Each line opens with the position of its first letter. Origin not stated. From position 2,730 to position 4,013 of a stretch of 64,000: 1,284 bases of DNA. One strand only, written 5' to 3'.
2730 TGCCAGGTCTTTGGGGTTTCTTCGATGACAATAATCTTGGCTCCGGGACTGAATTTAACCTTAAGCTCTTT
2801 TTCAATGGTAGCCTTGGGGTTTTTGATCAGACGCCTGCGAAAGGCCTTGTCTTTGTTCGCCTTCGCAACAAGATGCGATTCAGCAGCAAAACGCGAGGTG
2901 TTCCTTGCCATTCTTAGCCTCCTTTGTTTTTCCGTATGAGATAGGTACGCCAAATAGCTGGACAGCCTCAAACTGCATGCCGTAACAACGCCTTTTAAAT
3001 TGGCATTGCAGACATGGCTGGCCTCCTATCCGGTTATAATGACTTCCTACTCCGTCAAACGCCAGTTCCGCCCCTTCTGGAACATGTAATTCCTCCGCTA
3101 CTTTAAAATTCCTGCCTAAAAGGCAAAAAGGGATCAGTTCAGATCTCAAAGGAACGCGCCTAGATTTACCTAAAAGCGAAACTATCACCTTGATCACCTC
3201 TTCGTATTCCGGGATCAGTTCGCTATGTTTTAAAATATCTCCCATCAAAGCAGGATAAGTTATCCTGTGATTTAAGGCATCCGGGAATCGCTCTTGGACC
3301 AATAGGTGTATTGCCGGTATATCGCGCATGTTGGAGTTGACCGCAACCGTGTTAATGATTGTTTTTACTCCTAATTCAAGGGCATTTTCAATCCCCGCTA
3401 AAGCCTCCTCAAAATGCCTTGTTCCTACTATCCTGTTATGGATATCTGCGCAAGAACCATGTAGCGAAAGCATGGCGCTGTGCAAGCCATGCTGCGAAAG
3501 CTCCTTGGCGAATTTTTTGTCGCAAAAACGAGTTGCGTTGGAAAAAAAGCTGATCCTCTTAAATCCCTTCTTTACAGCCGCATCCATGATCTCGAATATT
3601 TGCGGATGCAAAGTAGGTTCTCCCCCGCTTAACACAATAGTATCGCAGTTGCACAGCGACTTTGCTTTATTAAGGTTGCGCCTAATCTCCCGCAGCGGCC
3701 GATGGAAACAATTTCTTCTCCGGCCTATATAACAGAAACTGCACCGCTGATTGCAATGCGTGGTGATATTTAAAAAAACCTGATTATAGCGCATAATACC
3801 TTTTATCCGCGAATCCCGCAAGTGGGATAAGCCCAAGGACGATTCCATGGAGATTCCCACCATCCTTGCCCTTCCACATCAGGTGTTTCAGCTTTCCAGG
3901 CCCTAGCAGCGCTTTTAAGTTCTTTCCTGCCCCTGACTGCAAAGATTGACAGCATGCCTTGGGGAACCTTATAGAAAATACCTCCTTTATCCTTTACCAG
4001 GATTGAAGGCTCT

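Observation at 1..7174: Operon of three precursors (two NHLP-led) and four radical SAM enzymes, with a leaderless S8 protease and a GAF protein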

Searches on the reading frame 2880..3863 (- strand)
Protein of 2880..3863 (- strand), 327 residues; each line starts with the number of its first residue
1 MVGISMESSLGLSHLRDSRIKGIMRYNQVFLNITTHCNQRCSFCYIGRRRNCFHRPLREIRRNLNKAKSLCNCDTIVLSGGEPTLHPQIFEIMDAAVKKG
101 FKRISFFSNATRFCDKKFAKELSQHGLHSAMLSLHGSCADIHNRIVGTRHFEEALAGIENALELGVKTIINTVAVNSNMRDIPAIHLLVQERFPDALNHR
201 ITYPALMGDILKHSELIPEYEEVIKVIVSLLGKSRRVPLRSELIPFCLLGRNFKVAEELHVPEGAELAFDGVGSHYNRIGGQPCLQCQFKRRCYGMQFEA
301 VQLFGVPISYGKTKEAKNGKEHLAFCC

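Call 5: search_protein_families(library=pfam, proteins=[window:2880-3863:-], max_evalue=0.01)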
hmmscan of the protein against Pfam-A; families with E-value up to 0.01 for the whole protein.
window:2880-3863:- (327 aa): 1 family
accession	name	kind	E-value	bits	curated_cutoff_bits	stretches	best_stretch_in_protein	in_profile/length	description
PF04055.27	Radical_SAM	-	2.5e-26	93.2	29.5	1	32-185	2-162/166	Radical SAM superfamily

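Call 6: search_protein_families(library=ncbifam, proteins=[window:2880-3863:-], max_evalue=0.01)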
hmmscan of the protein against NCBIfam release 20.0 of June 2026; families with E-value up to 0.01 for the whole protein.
window:2880-3863:- (327 aa): 62 families (the best 25 are shown)
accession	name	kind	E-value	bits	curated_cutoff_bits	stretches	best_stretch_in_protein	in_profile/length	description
NF045646.2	rSAM_Se_TrsS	equivalog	1.1e-21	76.9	490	1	29-192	88-254/441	radical SAM (seleno)protein TrsS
TIGR03977.1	rSAM_pair_HxsC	equivalog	5e-20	71.6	267.9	1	27-195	25-196/292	His-Xaa-Ser system radical SAM maturase HxsC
TIGR02668.1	moaA_archaeal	equivalog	8.9e-19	67.6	325.25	1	28-191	11-175/303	GTP 3',8-cyclase MoaA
TIGR04546.1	rSAM_ahbC_deAc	equivalog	3.8e-18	65.5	650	1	28-213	40-225/390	12,18-didecarboxysiroheme deacetylase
TIGR04053.2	TIGR04053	equivalog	1.9e-17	63.6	395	1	29-218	10-200/366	TIGR04053 family radical SAM/SPASM domain-containing protein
TIGR04054.1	rSAM_NirJ1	equivalog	2e-17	62.9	650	1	29-192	38-200/387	putative heme d1 biosynthesis radical SAM protein NirJ1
TIGR02666.1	moaA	equivalog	2.5e-17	62.8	284.05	1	28-185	11-176/336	GTP 3',8-cyclase MoaA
NF001199.0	PRK00164.2-1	equivalog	5.9e-17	61.8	231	1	30-185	15-171/308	GTP 3',8-cyclase MoaA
NF045574.1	sacti_mat_StsB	exception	9.4e-17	61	625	1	26-184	95-251/466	StsB family radical SAM/SPASM domain sactipeptide maturase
TIGR04251.1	SCM_rSAM_ScmF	equivalog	4.8e-16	59.1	400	1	27-213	4-193/353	SynChlorMet cassette radical SAM/SPASM protein ScmF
NF038332.1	rSAM_rare_HxsC4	exception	1.1e-15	57.6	500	1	25-192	12-184/335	radical SAM protein HxsC4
TIGR04545.1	rSAM_ahbD_hemeb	equivalog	2.1e-15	57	500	1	32-231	5-205/339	heme b synthase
TIGR04055.1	rSAM_NirJ2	equivalog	2.6e-15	56.8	500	1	31-247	4-215/326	putative heme d1 biosynthesis radical SAM protein NirJ2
NF045702.1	rSAM_GDGT_ether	equivalog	3.7e-15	55.5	450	1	31-185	90-249/486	tetraether lipid synthase Tes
TIGR04051.1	rSAM_NirJ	equivalog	5e-15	55.3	515.45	1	29-192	4-166/354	heme d1 biosynthesis radical SAM protein NirJ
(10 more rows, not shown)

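Call 8: find_related_loci(query=window:2880-3863:-, collection=genome_contigs, flank=10000)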
Query window:2880-3863:- (327 aa) in genome_contigs; peptide patterns used: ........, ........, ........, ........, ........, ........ (x = any residue, [..] = any of these).
41 stretches matched a pattern, but none encodes a relative of the query by tblastn (E <= 1e-3).

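Call 27: search_solved_structures(query=window:2880-3794:-, max_evalue=0.001)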
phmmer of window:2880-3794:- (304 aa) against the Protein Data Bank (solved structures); distinct sequences matched with E-value up to 0.001: 6.
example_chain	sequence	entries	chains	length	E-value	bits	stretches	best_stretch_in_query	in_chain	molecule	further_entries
7vob_C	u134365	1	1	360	3.2e-09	39.6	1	4-167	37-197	Cytosylglucuronate decarboxylase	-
7voc_C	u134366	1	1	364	3.3e-09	39.6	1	4-167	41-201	Cytosylglucuronate decarboxylase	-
7tol_A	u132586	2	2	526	5.5e-07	32.3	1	8-119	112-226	glycerol dibiphytanyl glycerol tetraether - macrocyclic archaeol synthase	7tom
6efn_A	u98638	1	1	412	3.4e-05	26.4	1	8-157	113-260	Sporulation killing factor maturation protein SkfB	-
5v1q_A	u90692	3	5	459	0.00011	24.7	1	11-158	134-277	Radical SAM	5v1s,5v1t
6c8v_A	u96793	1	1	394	0.00047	22.7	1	9-163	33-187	Coenzyme PQQ synthesis protein E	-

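Call 30: find_homologous_proteins(query=window:2880-3794:-, max_evalue=0.00001)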
Query window:2880-3794:- (304 aa): 58 proteins with E <= 0.00001 among 1480 candidates.
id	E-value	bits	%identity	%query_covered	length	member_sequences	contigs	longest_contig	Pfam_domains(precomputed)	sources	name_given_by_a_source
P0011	1.8e-186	636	90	100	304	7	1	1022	PF04055.28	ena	-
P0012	1.9e-121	423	69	86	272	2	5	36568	PF04055.28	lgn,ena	-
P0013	1.4e-113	397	73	80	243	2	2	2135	PF04055.28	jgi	-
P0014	2.8e-88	314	48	95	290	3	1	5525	PF04055.28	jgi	jgi:MoaA/NifB/PqqE/SkfB family radical SAM enzyme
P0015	4.2e-64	235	46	80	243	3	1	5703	PF04055.28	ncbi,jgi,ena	-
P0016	8.6e-17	79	34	47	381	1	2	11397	PF04055.28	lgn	-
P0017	2.5e-15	75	31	60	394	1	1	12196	PF13186.12,PF04055.28,PF13353.12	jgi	-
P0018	2.1e-14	72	31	58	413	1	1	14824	PF13186.12,PF04055.28,PF13353.12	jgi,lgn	jgi:12,18-didecarboxysiroheme deacetylase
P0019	5.0e-14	70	32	58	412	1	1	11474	PF13186.12,PF04055.28,PF13353.12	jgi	jgi:12,18-didecarboxysiroheme deacetylase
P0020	5.0e-14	70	32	58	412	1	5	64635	PF13186.12,PF04055.28,PF13353.12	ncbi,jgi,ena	jgi:12,18-didecarboxysiroheme deacetylase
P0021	6.8e-14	70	32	58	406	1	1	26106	PF13186.12,PF04055.28,PF13353.12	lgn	-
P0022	4.2e-13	67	38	48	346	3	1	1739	PF13186.12,PF04055.28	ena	-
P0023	3.2e-12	64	33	52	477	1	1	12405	PF23545.2,PF04055.28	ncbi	-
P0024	5.1e-12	64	26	72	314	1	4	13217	PF04055.28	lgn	-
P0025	5.8e-12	63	30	58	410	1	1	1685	PF13186.12,PF04055.28,PF13353.12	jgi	jgi:12,18-didecarboxysiroheme deacetylase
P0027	3.5e-10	58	28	59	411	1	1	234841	PF13186.12,PF04055.28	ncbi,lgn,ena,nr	ncbi:radical SAM protein [Patescibacteria group bacterium]|nr:radical SAM protein [Patescibacteria g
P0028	3.7e-10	58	28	63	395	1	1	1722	PF13186.12,PF04055.28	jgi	jgi:radical SAM protein with 4Fe4S-binding SPASM domain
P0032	9.0e-10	56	30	65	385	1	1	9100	PF13186.12,PF04055.28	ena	-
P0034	1.4e-9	56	28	66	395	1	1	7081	PF13186.12,PF04055.28,PF13353.12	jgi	jgi:12,18-didecarboxysiroheme deacetylase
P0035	1.9e-9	55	30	65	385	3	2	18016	PF13186.12,PF04055.28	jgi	jgi:radical SAM protein with 4Fe4S-binding SPASM domain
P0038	6.3e-9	54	27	81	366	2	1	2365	PF13186.12,PF04055.28,PF13353.12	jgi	-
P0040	1.3e-8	53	30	65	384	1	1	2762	PF13186.12,PF04055.28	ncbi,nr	ncbi:MAG: radical SAM protein [Anaerolineales bacterium]|nr:radical SAM protein [Anaerolineales bact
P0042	1.3e-8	53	28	69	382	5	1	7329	PF13186.12,PF04055.28,PF13353.12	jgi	jgi:radical SAM protein with 4Fe4S-binding SPASM domain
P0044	3.5e-8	51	24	90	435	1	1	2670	PF13186.12,PF04055.28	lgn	-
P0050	1.7e-7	49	29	64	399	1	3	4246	PF13186.12,PF04055.28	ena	-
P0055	3.9e-7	48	29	65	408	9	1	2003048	PF13186.12,PF04055.28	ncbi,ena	-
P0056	5.2e-7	47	24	66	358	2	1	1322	PF13186.12,PF04055.28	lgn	-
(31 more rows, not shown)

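Call 31: find_encoding_contigs(protein=P0012, flank=10000, max_places=3)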
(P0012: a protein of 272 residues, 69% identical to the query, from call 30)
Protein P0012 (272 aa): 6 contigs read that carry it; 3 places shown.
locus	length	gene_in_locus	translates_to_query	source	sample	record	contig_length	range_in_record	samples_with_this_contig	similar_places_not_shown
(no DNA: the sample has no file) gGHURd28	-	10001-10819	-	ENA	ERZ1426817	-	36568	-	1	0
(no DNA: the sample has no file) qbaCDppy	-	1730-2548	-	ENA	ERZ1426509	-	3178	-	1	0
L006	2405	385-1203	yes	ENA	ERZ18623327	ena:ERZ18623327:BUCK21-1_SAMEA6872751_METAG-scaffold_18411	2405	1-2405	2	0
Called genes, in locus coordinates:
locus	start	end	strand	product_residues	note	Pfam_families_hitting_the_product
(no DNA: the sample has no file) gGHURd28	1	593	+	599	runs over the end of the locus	PF05226:CHASE2, PF00211:Guanylate_cyc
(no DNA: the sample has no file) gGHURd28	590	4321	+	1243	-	PF13374:TPR_10, PF13424:TPR_12, PF24885:TPR_NPHP3, PF13374:TPR_10, PF13424:TPR_12, PF24885:TPR_NPHP3, PF13374:TPR_10, PF13424:TPR_12, +58 more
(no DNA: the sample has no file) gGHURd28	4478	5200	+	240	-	PF13185:GAF_2, PF01590:GAF (weak), PF13492:GAF_3 (weak)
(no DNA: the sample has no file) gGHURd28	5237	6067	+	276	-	PF00082:Peptidase_S8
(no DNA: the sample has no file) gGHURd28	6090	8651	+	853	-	PF00664:ABC_membrane, PF02463:SMC_N, PF00005:ABC_tran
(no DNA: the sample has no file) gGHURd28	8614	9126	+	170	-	PF00027:cNMP_binding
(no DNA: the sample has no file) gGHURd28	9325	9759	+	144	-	-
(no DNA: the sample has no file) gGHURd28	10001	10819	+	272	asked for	PF04055:Radical_SAM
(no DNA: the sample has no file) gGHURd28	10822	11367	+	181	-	PF14371:DUF4412 (faint)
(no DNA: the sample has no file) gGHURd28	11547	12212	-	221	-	PF00215:OMPdecase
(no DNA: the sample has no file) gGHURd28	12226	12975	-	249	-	PF01145:Band_7, PF13421:Band_7_1 (weak)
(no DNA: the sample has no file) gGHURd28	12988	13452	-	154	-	PF03144:GTP_EFTU_D2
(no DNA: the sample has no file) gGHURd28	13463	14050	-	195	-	-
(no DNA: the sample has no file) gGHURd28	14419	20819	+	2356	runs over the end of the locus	PF00149:Metallophos (weak)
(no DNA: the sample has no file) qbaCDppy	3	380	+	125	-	?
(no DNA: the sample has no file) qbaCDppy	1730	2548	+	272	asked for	PF04055:Radical_SAM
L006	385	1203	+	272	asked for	PF04055:Radical_SAM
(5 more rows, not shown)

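Call 32: find_encoding_contigs(protein=P0014, flank=10000, max_places=3)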
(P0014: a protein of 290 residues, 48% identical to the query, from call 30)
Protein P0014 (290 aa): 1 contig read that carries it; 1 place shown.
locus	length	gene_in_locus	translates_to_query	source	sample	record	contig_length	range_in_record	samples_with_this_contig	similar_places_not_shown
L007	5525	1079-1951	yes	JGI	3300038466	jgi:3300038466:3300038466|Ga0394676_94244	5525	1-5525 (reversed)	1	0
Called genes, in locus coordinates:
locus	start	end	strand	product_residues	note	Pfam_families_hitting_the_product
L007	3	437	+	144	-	PF02979:NHase_alpha (faint)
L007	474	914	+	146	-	PF02979:NHase_alpha (weak)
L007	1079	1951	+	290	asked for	PF04055:Radical_SAM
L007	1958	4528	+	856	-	PF00664:ABC_membrane, PF00005:ABC_tran, PF02463:SMC_N, PF00005:ABC_tran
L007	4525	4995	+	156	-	PF00027:cNMP_binding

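Call 33: find_encoding_contigs(protein=P0015, flank=10000, max_places=3)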
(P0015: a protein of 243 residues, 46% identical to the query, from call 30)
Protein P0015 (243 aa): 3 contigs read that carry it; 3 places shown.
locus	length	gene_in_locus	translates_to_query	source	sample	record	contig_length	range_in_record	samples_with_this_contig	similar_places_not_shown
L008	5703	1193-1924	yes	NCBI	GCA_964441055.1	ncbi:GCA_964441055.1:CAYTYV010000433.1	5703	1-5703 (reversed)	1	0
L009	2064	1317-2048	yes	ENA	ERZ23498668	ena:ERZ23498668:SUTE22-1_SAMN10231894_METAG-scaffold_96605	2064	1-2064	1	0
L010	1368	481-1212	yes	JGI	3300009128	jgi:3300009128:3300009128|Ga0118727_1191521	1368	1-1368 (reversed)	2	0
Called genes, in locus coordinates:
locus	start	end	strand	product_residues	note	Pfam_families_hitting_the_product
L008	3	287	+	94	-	?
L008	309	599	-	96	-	-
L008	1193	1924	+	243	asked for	PF04055:Radical_SAM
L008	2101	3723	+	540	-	PF00069:Pkinase, PF07714:PK_Tyr_Ser-Thr, PF03109:ABC1 (weak)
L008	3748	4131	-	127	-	PF01850:PIN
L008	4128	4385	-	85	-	-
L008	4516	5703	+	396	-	?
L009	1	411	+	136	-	?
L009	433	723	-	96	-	-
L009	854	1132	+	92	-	-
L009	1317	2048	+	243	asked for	PF04055:Radical_SAM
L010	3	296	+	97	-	?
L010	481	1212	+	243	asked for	PF04055:Radical_SAM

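Call 37: find_related_loci(query=A2, collection=genome_contigs, flank=10000)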
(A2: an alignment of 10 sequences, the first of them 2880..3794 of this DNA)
Query A2 (304 aa) in genome_contigs; peptide patterns used: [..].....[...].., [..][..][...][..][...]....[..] (x = any residue, [..] = any of these).
600 stretches matched a pattern (row limit reached: there are more); 497 encode a relative of the query (tblastn E <= 1e-3); the best 80 are kept; 80 distinct loci.
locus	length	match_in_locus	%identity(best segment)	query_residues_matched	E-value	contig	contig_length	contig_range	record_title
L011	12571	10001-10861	30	5-282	6e-31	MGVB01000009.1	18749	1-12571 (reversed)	MAG: Elusimicrobia bacterium RIFOXYA12_FULL_57_11 rifixya3_full_scaffold_1408, whole genome shotgun sequence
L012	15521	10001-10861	28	5-282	1e-29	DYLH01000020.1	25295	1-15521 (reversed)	MAG TPA_asm: Elusimicrobium sp. isolate SulCav_AS07-7_37_2065 SulCav_AS07_7_1844_length_25295_cov_1411_675198, whole gen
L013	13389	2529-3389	30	5-282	8e-29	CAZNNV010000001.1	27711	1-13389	MAG TPA_asm: uncultured Candidatus Saccharibacteria bacterium isolate SRP050083_co1_313 genome assembly, contig: NODE_61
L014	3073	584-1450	26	4-282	3e-28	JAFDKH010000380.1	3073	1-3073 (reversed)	MAG: Deltaproteobacteria bacterium isolate Meg22_46_Bin_104 Meg22_46_Bin_104_scaffold_141997, whole genome shotgun seque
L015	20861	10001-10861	29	5-282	8e-28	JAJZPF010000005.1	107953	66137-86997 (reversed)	MAG: bacterium isolate SKS1.bin115 NODE_253_length_107953_cov_7.702205, whole genome shotgun sequence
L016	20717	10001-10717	31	5-241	5e-27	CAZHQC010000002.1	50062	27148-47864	MAG TPA_asm: uncultured Elusimicrobiaceae bacterium isolate binchicken_co49_18 genome assembly, contig: NODE_183_length_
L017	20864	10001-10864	29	4-282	4e-27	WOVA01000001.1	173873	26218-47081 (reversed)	MAG: Elusimicrobia bacterium isolate X2_MetaBAT.4 scaffold_26, whole genome shotgun sequence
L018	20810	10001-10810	29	8-282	3e-27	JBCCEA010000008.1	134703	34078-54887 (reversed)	MAG: Myxococcota bacterium isolate P01_A01_bin.97 k141_699396_length_134703_cov_24.9706, whole genome shotgun sequence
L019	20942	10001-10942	28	4-298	7e-27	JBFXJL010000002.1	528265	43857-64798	MAG: Elusimicrobiales bacterium isolate CA_2019_TPIn_50 NODE_29_length_528265_cov_37.272147_TPIn, whole genome shotgun s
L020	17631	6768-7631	29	4-282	2e-26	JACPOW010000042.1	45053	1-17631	MAG: Elusimicrobia bacterium isolate NC_groundwater_611_Pr5_B-0.1um_68_12 alan_book_18_scaffold_21648, whole genome shot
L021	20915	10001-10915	29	4-295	4e-25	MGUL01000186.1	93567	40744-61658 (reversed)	MAG: Elusimicrobia bacterium RBG_16_66_12 RBG_16_scaffold_780, whole genome shotgun sequence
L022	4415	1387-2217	27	7-282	4e-24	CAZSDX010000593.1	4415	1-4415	MAG TPA_asm: uncultured Polyangiaceae bacterium isolate SRP290908_co2_191 genome assembly, contig: NODE_30222_length_441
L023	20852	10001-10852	29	8-282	3e-23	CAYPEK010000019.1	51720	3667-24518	MAG TPA_asm: uncultured bacterium isolate binchicken_co246_416 genome assembly, contig: NODE_757_length_51720_cov_7.6255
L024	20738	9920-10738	27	7-282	4e-23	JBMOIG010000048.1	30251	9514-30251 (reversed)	MAG: Myxococcota bacterium isolate Deming_bin.407 contig3250, whole genome shotgun sequence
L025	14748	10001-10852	24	8-282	1e-22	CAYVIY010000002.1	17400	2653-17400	MAG TPA_asm: Candidatus Undinarchaeota archaeon isolate SRP141559_co1_266 genome assembly, contig: NODE_1640_length_1740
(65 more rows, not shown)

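Call 38: find_related_loci(query=A2, collection=metagenome_contigs, flank=10000)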
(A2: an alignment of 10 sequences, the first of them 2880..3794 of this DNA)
Query A2 (304 aa) in metagenome_contigs; peptide patterns used: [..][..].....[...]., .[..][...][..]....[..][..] (x = any residue, [..] = any of these).
600 stretches matched a pattern (row limit reached: there are more); 498 encode a relative of the query (tblastn E <= 1e-3); the best 80 are kept; 80 distinct loci.
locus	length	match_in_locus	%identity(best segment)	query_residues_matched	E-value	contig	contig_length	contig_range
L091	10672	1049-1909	30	5-282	3e-31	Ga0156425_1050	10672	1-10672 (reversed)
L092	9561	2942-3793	30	8-282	4e-29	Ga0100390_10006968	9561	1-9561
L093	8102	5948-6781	30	1-282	8e-29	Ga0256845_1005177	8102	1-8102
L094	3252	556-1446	28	4-301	4e-28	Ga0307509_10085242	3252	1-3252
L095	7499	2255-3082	28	14-282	3e-27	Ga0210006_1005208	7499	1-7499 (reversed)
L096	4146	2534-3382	24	8-281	4e-25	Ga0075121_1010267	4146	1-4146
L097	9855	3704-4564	27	4-282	6e-24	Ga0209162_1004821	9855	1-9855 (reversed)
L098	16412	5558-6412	26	2-273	1e-22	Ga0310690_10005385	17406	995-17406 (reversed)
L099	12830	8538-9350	27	8-282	1e-22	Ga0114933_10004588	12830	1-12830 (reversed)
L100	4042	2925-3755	26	14-282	1e-22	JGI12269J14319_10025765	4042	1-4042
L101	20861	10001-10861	29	5-282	2e-22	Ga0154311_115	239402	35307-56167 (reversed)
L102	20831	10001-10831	27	14-282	2e-22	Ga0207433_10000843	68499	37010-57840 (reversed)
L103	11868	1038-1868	25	2-282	7e-22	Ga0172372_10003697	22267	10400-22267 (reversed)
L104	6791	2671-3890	35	2-282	4e-21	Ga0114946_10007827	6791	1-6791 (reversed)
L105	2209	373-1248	26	3-282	5e-21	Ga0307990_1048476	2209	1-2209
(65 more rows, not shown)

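Call 42: search_protein_families(library=pfam, proteins=[window:2880-3794:-], max_evalue=1)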
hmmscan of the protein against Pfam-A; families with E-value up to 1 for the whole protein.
window:2880-3794:- (304 aa): 3 families
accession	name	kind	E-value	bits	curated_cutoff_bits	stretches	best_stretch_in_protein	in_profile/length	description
PF04055.27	Radical_SAM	-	2.1e-26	93.5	29.5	1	9-162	2-162/166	Radical SAM superfamily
PF13344.12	Hydrolase_6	-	0.15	12.5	27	1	47-106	2-58/101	Haloacid dehalogenase-like hydrolase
PF19238.5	Radical_SAM_2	-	0.34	11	26.7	0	4-25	12-33/151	Radical SAM-like domain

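Call 71: search_protein_families(library=padloc, proteins=[window:2880-3794:-], max_evalue=0.001)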
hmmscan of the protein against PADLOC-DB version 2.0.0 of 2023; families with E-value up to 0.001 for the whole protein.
window:2880-3794:- (304 aa): 2 families
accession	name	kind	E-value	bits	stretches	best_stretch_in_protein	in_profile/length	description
PDLC02903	pVip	-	5.2e-18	63.4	1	6-158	2-152/257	Viperins not associated with kinases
PDLC02904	pVip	-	2.5e-15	54.7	1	9-158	8-156/262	Viperins associated with kinases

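Call 78: predict_structure(alignment_id=A4)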
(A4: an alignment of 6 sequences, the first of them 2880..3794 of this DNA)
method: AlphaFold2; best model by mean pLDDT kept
length: 304 residues; sequences in the alignment: 6
mean_pLDDT: 64.3   pTM: 0.67
mean pLDDT of the five models: 64.3, 64.0, 57.3, 54.3, 49.7
residues with pLDDT >= 90: 63; 70-90: 90; 50-70: 43; < 50: 108
segments of 3 or more residues with pLDDT < 50: 13-28, 183-188, 221-304
pLDDT, mean of each block of 10 residues (from residue 1): 64 43 41 86 79 78 91 93 88 94 92 60 76 95 91 80 90 84 50 68 71 72 37 33 28 25 33 37 34 30 26
secondary structure, 60 per line:
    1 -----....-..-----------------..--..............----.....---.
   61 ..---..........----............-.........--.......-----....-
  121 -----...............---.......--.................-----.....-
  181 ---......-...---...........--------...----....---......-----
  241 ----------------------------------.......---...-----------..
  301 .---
elements in order: E6-9 H34-47 E52-56 H66-75 E80-86 H87-91 H93-101 E104-110 H116-119 H126-140 E144-150 H153-169 E175-179 H184-189 H197-207 E216-218 H223-226 H230-235 H275-281
